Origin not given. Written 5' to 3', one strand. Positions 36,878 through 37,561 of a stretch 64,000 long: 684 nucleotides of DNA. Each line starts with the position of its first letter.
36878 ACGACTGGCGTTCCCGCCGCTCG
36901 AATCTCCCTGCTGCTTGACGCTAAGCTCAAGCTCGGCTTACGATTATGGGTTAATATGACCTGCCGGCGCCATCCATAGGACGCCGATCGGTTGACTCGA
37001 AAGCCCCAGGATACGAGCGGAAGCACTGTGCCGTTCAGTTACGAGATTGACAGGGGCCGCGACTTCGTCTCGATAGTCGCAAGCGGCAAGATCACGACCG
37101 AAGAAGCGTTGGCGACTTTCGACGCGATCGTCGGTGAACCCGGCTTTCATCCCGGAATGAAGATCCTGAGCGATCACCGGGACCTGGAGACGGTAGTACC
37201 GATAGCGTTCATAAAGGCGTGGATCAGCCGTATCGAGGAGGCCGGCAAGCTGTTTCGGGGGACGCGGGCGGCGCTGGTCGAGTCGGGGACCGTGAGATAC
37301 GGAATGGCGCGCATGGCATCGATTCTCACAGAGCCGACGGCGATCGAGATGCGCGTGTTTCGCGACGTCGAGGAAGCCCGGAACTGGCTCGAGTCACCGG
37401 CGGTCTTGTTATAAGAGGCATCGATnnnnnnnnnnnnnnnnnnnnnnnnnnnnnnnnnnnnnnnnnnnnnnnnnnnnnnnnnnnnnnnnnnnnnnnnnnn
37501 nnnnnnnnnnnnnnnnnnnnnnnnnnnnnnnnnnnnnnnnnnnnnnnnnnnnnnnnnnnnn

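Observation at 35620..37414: AT-rich island, FmdB zinc ribbon and a tandem pair of uncharacterised paralogs leading into the molybdoenzyme operon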

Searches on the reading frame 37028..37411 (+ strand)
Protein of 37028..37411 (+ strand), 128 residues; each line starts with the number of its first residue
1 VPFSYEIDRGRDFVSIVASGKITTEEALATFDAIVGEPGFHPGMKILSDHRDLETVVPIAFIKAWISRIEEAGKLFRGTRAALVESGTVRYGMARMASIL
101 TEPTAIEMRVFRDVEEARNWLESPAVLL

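Call 8: search_protein_families(library=pfam, proteins=[window:37028-37411:+], max_evalue=1)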
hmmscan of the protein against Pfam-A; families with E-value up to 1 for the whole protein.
window:37028-37411:+ (128 aa): 2 families
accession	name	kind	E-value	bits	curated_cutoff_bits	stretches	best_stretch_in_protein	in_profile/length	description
PF11964.13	SpoIIAA-like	-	1.8e-07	32.2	25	1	14-122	2-106/106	SpoIIAA-like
PF22746.1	SHOCT-like_DUF2089-C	-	0.72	10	27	1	17-28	10-21/32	SHOCT-like domain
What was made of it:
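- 37028..37414 (+): parB: 128-aa single-domain STAS/SpoIIAA-fold protein of the 'LSDHR' subfamily; GTG start; first cistron of the operon. PF11964 at 32.2 bits against a cut-off of 25 (call 8).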

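Call 9: search_protein_families(library=ncbifam, proteins=[window:37028-37411:+], max_evalue=1)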
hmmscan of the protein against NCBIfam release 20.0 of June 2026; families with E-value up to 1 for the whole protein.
window:37028-37411:+ (128 aa): 0 families

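Call 15: find_homologous_proteins(query=window:37028-37411:+)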
Query window:37028-37411:+ (128 aa): 13 proteins with E <= 0.001 among 47 candidates.
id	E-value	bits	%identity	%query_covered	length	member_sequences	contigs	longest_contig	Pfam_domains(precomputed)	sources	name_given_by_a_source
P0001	2.5e-76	271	99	100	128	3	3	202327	PF11964.14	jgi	jgi:hypothetical protein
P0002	4.8e-64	232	82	100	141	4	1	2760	PF11964.14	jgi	jgi:hypothetical protein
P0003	6.8e-56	205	75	95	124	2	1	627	PF11964.14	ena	-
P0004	1.4e-54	201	74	95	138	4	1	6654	PF11964.14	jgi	jgi:hypothetical protein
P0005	2.0e-48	181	69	99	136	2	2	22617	PF11964.14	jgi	jgi:hypothetical protein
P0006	7.7e-47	176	70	95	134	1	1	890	PF11964.14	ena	-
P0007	5.5e-45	170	67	96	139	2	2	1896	PF11964.14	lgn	-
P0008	5.1e-44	167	65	97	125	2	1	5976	PF11964.14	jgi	jgi:hypothetical protein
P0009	3.5e-40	155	58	95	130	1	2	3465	PF11964.14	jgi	jgi:hypothetical protein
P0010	5.8e-39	151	60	95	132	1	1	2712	-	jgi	jgi:hypothetical protein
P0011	6.2e-39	151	60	95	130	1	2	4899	-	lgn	-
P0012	2.4e-38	149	58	95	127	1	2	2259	PF11964.14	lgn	-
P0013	1.9e-37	146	59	95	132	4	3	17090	-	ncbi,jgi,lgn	jgi:hypothetical protein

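Call 18: find_encoding_contigs(protein=P0005, flank=8000, max_places=3)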
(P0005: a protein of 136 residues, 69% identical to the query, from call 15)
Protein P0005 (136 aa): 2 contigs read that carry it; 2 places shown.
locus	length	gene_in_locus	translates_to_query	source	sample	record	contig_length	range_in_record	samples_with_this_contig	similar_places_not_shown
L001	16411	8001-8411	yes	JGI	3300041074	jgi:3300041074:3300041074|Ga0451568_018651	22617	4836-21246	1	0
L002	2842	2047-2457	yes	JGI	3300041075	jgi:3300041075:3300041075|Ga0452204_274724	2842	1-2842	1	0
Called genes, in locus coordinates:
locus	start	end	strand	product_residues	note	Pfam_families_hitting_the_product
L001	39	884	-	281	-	-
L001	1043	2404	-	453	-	PF07992:Pyr_redox_2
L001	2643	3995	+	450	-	PF00557:Peptidase_M24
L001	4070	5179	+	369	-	PF20067:SSL_N, PF08450:SGL, PF03088:Str_synth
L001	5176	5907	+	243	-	PF04402:SIMPL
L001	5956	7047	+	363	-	PF01112:Asparaginase_2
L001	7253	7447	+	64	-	PF06803:DUF1232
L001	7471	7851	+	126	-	PF04993:TfoX_N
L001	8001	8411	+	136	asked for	PF11964:SpoIIAA-like (weak)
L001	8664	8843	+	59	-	PF01799:Fer2_2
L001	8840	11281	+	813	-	PF01315:Ald_Xan_dh_C, PF02738:MoCoBD_1, PF20256:MoCoBD_2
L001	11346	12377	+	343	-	PF00941:FAD_binding_5, PF03450:CO_deh_flav_C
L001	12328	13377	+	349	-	PF00912:Transgly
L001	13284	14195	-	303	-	-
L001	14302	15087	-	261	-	-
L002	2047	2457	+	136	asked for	PF11964:SpoIIAA-like (weak)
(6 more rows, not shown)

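Call 19: find_encoding_contigs(protein=P0013, flank=8000, max_places=3)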
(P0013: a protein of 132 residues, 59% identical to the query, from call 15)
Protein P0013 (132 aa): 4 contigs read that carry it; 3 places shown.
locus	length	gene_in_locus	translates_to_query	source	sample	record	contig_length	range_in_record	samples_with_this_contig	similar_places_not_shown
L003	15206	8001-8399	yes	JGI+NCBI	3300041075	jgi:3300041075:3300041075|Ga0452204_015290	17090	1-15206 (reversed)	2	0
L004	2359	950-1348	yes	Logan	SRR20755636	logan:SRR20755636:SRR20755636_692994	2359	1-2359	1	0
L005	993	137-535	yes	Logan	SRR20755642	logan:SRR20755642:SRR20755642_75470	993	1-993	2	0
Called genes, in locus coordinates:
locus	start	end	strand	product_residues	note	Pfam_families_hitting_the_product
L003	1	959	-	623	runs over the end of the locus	PF01182:Glucosamine_iso, PF02585:PIG-L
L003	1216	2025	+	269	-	PF23226:Exo_endo_phos_PGAP2IP, PF03372:Exo_endo_phos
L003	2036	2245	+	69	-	-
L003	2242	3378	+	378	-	PF01408:GFO_IDH_MocA, PF21252:Glyco_hydro_109_C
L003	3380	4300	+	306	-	PF00884:Sulfatase (faint), PF01663:Phosphodiest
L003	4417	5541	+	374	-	PF10509:GalKase_gal_bdg, PF00288:GHMP_kinases_N, PF08544:GHMP_kinases_C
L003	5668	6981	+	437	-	PF13537:GATase_7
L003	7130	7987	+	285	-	PF09992:NAGPA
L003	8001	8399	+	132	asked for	-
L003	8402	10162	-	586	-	PF00474:SSF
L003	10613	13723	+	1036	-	PF17678:Glyco_hydro_92N, PF07971:Glyco_hydro_92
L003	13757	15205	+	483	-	?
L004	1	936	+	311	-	?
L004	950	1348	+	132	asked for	-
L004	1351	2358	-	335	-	?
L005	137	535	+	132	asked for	-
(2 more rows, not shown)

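Call 22: find_encoding_contigs(protein=P0002, flank=6000, max_places=3)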
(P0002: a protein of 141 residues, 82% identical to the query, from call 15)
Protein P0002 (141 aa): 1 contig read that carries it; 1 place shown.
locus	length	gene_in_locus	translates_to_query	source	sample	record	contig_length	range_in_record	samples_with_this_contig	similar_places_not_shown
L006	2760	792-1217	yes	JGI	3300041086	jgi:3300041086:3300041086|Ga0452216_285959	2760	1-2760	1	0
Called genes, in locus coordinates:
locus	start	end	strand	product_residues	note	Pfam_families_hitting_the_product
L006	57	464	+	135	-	-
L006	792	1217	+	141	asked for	PF11964:SpoIIAA-like (weak)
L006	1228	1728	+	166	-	PF13085:Fer2_3 (weak), PF01799:Fer2_2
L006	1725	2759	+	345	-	?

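Call 23: find_encoding_contigs(protein=P0004, flank=7000, max_places=3)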
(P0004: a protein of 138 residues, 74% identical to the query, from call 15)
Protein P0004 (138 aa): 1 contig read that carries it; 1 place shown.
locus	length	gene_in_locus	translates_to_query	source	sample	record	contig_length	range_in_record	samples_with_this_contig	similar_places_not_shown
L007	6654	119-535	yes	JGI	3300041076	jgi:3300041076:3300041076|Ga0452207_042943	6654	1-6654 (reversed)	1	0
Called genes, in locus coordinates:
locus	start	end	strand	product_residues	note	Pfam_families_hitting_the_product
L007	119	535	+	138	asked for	PF11964:SpoIIAA-like (weak)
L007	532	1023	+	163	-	PF00111:Fer2 (weak), PF13085:Fer2_3 (weak), PF01799:Fer2_2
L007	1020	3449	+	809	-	PF01315:Ald_Xan_dh_C, PF02738:MoCoBD_1, PF20256:MoCoBD_2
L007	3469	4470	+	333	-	PF00941:FAD_binding_5, PF03450:CO_deh_flav_C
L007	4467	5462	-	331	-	-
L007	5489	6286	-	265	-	-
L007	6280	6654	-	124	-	?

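Call 31: find_related_loci(query=A1, collection=genome_contigs, flank=8000)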
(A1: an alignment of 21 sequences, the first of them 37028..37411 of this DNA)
Query A1 (128 aa) in genome_contigs; peptide patterns used: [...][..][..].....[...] (x = any residue, [..] = any of these).
88 stretches matched a pattern; 19 encode a relative of the query (tblastn E <= 1e-3); 19 distinct loci.
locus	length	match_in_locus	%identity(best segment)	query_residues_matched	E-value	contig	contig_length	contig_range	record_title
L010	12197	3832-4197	75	1-122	5e-62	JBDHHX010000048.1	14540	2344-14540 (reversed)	MAG: Gemmatimonadota bacterium isolate M8-62_Bin_360 M8-62_Bin_360_scaffold_16721, whole genome shotgun sequence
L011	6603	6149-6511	58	1-121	5e-47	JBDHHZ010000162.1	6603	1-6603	MAG: Gemmatimonadota bacterium isolate M8-62_Bin_385 M8-62_Bin_385_scaffold_65893, whole genome shotgun sequence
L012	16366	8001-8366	57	1-122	4e-46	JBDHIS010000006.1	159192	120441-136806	MAG: Gemmatimonadota bacterium isolate BHB10-2_Bin_329 BHB10-2_Bin_329_scaffold_491, whole genome shotgun sequence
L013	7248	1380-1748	56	1-123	1e-44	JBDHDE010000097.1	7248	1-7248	MAG: Gemmatimonadota bacterium isolate M8-32_Bin_184 M8-32_Bin_184_scaffold_49146, whole genome shotgun sequence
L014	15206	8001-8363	59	1-121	2e-44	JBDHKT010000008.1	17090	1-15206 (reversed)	MAG: Gemmatimonadota bacterium isolate BHB10-38_Bin_32 BHB10-38_Bin_32_scaffold_15289, whole genome shotgun sequence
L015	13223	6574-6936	54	1-121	3e-43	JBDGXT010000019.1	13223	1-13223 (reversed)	MAG: Gemmatimonadota bacterium isolate M3-30_Bin_181 M3-30_Bin_181_scaffold_14074, whole genome shotgun sequence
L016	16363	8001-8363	52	1-121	3e-42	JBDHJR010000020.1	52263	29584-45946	MAG: Gemmatimonadota bacterium isolate BHB10-26_Bin_262 BHB10-26_Bin_262_scaffold_1532, whole genome shotgun sequence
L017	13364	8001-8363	50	1-121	2e-41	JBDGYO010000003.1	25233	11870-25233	MAG: Gemmatimonadota bacterium isolate M3-38_Bin_121 M3-38_Bin_121_scaffold_7404, whole genome shotgun sequence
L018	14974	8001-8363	50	1-121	7e-41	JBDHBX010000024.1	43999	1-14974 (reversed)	MAG: Gemmatimonadota bacterium isolate M8-12_Bin_273 M8-12_Bin_273_scaffold_1593, whole genome shotgun sequence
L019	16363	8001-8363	50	1-121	2e-40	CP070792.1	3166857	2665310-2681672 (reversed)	MAG: Gemmatimonadota bacterium isolate bin1440 chromosome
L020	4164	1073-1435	46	1-121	2e-31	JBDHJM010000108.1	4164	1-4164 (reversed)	MAG: Gemmatimonadota bacterium isolate BHB10-26_Bin_197 BHB10-26_Bin_197_scaffold_122420, whole genome shotgun sequence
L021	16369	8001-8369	50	1-123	5e-37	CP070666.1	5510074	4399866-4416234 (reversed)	MAG: Gemmatimonadota bacterium isolate bin75 chromosome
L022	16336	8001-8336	34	14-125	3e-12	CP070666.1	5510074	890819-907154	MAG: Gemmatimonadota bacterium isolate bin75 chromosome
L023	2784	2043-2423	33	1-125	2e-11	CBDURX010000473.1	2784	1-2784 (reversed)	MAG TPA_asm: uncultured bacterium isolate SRR22302364_binner13_Refined_49 genome assembly, contig: ERZ25073603.46852, wh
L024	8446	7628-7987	33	1-121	9e-11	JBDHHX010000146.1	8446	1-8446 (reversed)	MAG: Gemmatimonadota bacterium isolate M8-62_Bin_360 M8-62_Bin_360_scaffold_43291, whole genome shotgun sequence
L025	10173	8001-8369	30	1-121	3e-10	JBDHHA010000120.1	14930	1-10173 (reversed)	MAG: Gemmatimonadota bacterium isolate M8-62_Bin_109 M8-62_Bin_109_scaffold_15973, whole genome shotgun sequence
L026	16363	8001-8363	55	1-121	1e-41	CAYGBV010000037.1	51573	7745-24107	MAG TPA_asm: uncultured Gemmatimonadaceae bacterium isolate ERP108616_co1_411 genome assembly, contig: k119_1166619, who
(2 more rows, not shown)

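Call 38: predict_structure(alignment_id=A1)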
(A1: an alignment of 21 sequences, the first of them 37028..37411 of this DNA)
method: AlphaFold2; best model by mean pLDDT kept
length: 128 residues; sequences in the alignment: 21
mean_pLDDT: 84.2   pTM: 0.80
mean pLDDT of the five models: 84.2, 83.7, 83.6, 82.6, 82.2
residues with pLDDT >= 90: 63; 70-90: 44; 50-70: 18; < 50: 3
segments of 3 or more residues with pLDDT < 50: none
pLDDT, mean of each block of 10 residues (from residue 1): 91 94 93 94 93 85 85 86 75 58 76 92 70
secondary structure, 60 per line:
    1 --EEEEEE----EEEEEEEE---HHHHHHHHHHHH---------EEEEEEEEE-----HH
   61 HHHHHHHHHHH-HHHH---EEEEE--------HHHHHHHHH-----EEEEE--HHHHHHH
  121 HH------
elements in order: E3-8 E13-20 H24-35 E45-53 H59-71 H73-76 E80-84 H93-101 E107-111 H114-122
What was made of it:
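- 37028..37414 (+): Model pLDDT 84 (call 38).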

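Call 41: search_protein_representatives(alignment_id=A1)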
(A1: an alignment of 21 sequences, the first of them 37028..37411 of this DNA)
Query: 21 sequences, 127 profile positions. Proteins with E-value up to 0.001 (for the whole library): 16036; up to 1e-10: 6037; up to 1e-30: 20. The best 150 are listed.
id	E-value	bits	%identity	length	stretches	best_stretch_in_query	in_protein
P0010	1.7e-51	189.4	-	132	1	1-126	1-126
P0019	1.8e-43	163.4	-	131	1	1-124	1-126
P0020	8.1e-42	158.1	-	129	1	1-125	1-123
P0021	5.9e-40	152.1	-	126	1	1-124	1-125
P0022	1.4e-39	150.9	-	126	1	1-124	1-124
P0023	2.2e-37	143.8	-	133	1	1-123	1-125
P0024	3.6e-37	143.1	-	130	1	1-125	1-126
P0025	3.6e-37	143.1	-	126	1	1-123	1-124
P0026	3.6e-36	139.8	-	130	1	1-124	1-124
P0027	1.9e-35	137.5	-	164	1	1-122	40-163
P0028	4.6e-35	136.3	-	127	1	1-124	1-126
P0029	1.8e-33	131.2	-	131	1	2-122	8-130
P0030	2.4e-33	130.7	-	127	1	1-124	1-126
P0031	3.7e-33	130.1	-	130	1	1-124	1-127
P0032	6.5e-33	129.3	-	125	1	5-125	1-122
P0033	1.8e-32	127.9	-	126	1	1-124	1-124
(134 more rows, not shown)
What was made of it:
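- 16,036 cluster representatives match at E <= 1e-3, and 6,037 at E <= 1e-10 (call 41).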

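Call 43: fold_search(model_id=the predicted structure, library=pdb)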
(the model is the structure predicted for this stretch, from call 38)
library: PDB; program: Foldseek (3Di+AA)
matches with E <= 10: 457; with E <= 0.001: 5
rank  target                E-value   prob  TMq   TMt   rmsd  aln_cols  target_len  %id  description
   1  2q3l_A                3.3e-05  1.00  0.61  0.61   4.1       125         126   22  CRYSTAL STRUCTURE OF AN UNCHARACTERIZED PROTEIN FROM DUF3478 FAMILY WITH A SPOIIAA-LIKE FOLD (SHEW_3102) FROM SHEWANEL (released 2007-06-12)
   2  8ih8_B                1.7e-04  1.00  0.59  0.63   3.7       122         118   14  anti-sigmaF factor and Anti-sigmaF factor antagonist complex(usfx-RsfB) (released 2024-02-28)
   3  2q3l_B                2.9e-04  1.00  0.58  0.60   4.2       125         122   22  CRYSTAL STRUCTURE OF AN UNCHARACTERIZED PROTEIN FROM DUF3478 FAMILY WITH A SPOIIAA-LIKE FOLD (SHEW_3102) FROM SHEWANEL (released 2007-06-12)
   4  8ih8_A                5.6e-04  1.00  0.57  0.62   4.0       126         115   15  anti-sigmaF factor and Anti-sigmaF factor antagonist complex(usfx-RsfB) (released 2024-02-28)
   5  2ook_A                9.4e-04  1.00  0.51  0.52   5.0       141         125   20  Crystal structure of a protein with unknown function (YP_749275.1) from Shewanella Frigidimarina NCIMB 400 at 1.80 A r (released 2007-02-06)
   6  1tid_D                1.7e-03  1.00  0.56  0.59   4.1       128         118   16  Crystal Structures of the ADP and ATP bound forms of the Bacillus Anti-sigma factor SpoIIAB in complex with the Anti-a (released 2004-06-15)
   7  1thn_B                2.5e-03  1.00  0.58  0.63   4.1       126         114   14  Crystal Structures of the ADP and ATP bound forms of the Bacillus Anti-sigma factor SpoIIAB in complex with the Anti-a (released 2004-06-15)
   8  1til_B                3.3e-03  1.00  0.60  0.65   3.9       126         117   12  Crystal Structures of the ADP and ATP bound forms of the Bacillus Anti-sigma factor SpoIIAB in complex with the Anti-a (released 2004-06-15)
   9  1tid_B                3.3e-03  1.00  0.59  0.62   4.0       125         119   12  Crystal Structures of the ADP and ATP bound forms of the Bacillus Anti-sigma factor SpoIIAB in complex with the Anti-a (released 2004-06-15)
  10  2ook_B                3.3e-03  1.00  0.55  0.57   4.7       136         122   22  Crystal structure of a protein with unknown function (YP_749275.1) from Shewanella Frigidimarina NCIMB 400 at 1.80 A r (released 2007-02-06)
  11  4qtp_A                4.6e-03  1.00  0.58  0.62   4.0       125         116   16  Crystal Structure of an Anti-sigma Factor Antagonist from Mycobacterium paratuberculosis (released 2014-07-16)
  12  1th8_B                5.6e-03  0.99  0.51  0.56   4.4       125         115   14  Crystal Structures of the ADP and ATP bound forms of the Bacillus Anti-sigma factor SpoIIAB in complex with the Anti-a (released 2004-06-15)
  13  4hyl_A                6.8e-03  1.00  0.62  0.69   3.9       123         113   15  The crystal structure of an anti-sigma-factor antagonist from Haliangium ochraceum DSM 14365 (released 2012-11-28)
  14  4qtp_D                7.3e-03  1.00  0.59  0.64   4.0       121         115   16  Crystal Structure of an Anti-sigma Factor Antagonist from Mycobacterium paratuberculosis (released 2014-07-16)
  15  6jhk_A                7.8e-03  1.00  0.62  0.68   3.6       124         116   12  Crystal Structure of Bacillus subtilis RsbS (released 2019-09-11)
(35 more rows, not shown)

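Call 45: search_protein_families(library=pfam, alignment_id=A4, max_evalue=0.01)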
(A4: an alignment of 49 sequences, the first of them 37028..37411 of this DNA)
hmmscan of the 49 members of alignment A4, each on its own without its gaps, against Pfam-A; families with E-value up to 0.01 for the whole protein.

A. member 1, window:37028-37411:+ (128 aa): 1 family
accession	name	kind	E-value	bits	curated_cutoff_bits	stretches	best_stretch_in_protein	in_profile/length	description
PF11964.13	SpoIIAA-like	-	1.8e-07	32.2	25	1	14-122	2-106/106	SpoIIAA-like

B. families by the number of members that match (of 49 scanned): 2 families
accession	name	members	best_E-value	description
PF11964.13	SpoIIAA-like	24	1.8e-07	SpoIIAA-like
PF25056.1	DUF7793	6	4.1e-05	Domain of unknown function (DUF7793)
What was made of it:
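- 24 of 49 sampled members hit PF11964 (call 45). No hit to the Pfam STAS or STAS_2 models (calls 8, 45).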

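Call 46: search_solved_structures(query=A4, max_evalue=1, show_alignments=2)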
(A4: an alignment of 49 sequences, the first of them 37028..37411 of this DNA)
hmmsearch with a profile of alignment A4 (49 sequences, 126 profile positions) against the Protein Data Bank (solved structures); distinct sequences matched with E-value up to 1: 4.
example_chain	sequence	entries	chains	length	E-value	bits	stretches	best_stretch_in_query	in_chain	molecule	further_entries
6od8_A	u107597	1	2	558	0.087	16.1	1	53-108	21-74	Putative aspartyl-tRNA synthetase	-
9ksg_A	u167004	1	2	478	0.12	15.7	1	18-125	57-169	RXLR effector Avh1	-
2fzt_A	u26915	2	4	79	0.43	13.9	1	23-85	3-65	hypothetical protein TM0693 | hypothetical protein TM_0693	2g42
9d2f_L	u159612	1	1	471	0.52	13.6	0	74-102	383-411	Tetratricopeptide repeat protein 29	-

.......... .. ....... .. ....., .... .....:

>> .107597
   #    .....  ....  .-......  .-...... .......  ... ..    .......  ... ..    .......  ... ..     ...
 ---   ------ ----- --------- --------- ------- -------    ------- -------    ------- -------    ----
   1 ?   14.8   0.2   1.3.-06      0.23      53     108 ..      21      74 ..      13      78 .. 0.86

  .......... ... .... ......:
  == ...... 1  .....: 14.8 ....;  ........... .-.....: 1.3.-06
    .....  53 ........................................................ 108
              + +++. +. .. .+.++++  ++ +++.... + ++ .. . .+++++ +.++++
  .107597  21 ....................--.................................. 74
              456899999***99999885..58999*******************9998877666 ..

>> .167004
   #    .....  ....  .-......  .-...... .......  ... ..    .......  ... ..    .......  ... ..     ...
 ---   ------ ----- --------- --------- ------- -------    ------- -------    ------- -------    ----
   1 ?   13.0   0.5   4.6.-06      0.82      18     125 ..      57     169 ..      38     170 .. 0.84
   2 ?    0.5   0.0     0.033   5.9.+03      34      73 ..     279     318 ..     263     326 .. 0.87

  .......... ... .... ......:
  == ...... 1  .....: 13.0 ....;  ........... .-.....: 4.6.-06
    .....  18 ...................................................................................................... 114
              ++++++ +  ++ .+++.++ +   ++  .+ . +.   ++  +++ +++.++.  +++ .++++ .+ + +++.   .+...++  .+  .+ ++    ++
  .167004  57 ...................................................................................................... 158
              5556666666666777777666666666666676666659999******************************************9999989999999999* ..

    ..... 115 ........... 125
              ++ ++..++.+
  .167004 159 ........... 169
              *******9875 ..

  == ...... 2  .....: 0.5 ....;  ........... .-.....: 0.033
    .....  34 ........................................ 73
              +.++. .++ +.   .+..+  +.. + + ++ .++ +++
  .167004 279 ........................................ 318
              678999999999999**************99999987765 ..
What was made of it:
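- Tried and rejected: A profile search of PDB sequences with the family alignment gave no significant relative (call 46).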

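Call 61: find_encoding_contigs(protein=P0008, flank=6000, max_places=3)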
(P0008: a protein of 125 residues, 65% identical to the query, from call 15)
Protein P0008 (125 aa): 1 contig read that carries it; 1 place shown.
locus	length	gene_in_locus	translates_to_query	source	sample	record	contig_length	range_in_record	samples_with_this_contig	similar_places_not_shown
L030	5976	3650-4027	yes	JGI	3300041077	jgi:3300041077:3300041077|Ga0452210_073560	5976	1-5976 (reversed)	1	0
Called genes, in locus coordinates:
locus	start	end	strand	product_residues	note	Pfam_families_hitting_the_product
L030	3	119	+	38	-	?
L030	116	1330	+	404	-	PF10509:GalKase_gal_bdg, PF00288:GHMP_kinases_N, PF08544:GHMP_kinases_C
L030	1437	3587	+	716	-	PF00069:Pkinase, PF03109:ABC1 (faint), PF07714:PK_Tyr_Ser-Thr, PF00515:TPR_1 (faint), PF07721:TPR_4 (faint), PF07719:TPR_2 (weak), PF14559:TPR_19 (weak), PF12895:ANAPC3 (weak), +7 more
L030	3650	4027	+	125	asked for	PF11964:SpoIIAA-like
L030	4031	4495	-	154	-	PF08922:DUF1905, PF13376:OmdA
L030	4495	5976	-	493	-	?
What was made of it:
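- One parB homologue follows a Ser/Thr kinase gene (call 61).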

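Call 62: find_encoding_contigs(protein=P0011, flank=6000, max_places=3)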
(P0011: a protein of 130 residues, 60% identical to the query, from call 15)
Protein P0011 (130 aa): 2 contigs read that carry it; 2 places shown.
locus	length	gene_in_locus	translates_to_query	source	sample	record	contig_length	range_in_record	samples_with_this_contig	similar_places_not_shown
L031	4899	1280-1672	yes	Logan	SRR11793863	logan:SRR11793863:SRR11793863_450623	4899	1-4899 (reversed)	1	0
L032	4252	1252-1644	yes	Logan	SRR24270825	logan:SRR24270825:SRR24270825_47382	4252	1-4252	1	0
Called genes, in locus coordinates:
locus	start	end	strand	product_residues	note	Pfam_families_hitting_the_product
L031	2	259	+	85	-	?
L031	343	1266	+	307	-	PF09992:NAGPA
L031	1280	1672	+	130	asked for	-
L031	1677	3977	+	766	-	-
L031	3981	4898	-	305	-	?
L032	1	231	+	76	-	?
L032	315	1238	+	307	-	PF09992:NAGPA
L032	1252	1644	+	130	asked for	-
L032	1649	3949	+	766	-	-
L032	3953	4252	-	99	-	?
